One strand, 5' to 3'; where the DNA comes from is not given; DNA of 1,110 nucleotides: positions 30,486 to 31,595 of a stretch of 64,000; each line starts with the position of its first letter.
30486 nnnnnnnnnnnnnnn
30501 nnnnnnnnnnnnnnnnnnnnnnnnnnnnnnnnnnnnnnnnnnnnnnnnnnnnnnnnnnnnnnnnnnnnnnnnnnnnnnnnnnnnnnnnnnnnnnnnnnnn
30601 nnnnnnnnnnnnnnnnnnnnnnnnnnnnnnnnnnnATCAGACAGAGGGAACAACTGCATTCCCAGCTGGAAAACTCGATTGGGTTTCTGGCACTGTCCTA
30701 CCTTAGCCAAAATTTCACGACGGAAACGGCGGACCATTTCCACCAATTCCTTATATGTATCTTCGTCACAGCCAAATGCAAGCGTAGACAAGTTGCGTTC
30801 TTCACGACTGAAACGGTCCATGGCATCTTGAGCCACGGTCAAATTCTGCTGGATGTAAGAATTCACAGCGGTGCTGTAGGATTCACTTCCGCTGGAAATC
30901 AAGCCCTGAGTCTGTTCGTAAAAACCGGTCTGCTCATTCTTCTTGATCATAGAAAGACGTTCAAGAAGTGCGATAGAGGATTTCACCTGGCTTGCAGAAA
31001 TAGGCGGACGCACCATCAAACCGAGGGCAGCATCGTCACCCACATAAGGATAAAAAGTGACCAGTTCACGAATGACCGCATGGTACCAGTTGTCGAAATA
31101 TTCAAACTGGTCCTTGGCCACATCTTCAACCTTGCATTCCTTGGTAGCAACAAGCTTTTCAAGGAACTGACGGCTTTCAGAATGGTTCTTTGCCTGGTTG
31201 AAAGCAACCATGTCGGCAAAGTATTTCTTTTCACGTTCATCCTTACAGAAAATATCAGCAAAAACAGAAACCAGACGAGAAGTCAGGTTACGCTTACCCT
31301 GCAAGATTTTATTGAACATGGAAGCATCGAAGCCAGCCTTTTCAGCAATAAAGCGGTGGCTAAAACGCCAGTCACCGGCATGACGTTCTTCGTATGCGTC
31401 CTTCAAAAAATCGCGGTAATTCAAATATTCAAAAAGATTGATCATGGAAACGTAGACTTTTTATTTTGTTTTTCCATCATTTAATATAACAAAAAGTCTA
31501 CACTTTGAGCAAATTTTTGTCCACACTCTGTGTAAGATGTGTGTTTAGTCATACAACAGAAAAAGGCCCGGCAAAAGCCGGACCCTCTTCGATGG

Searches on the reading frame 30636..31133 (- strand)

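Call 55: search_protein_families(library=pfam, proteins=[window:30636-31133:-], max_evalue=5)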
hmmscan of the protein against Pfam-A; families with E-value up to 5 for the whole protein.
seq(166 aa): 1 family
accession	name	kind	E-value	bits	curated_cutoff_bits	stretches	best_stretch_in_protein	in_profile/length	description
PF14394.12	DUF4423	-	7.3e-28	97.9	30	1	4-164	9-165/165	Domain of unknown function (DUF4423)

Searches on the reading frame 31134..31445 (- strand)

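Call 55: search_protein_families(library=pfam, proteins=[window:31134-31445:-], max_evalue=5)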
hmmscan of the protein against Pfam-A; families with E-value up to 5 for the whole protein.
seq(104 aa): 1 family
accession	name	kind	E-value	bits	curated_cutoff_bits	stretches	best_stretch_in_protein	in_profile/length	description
PF13560.12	HTH_31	-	0.085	13.6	27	1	28-67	15-55/64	Helix-turn-helix domain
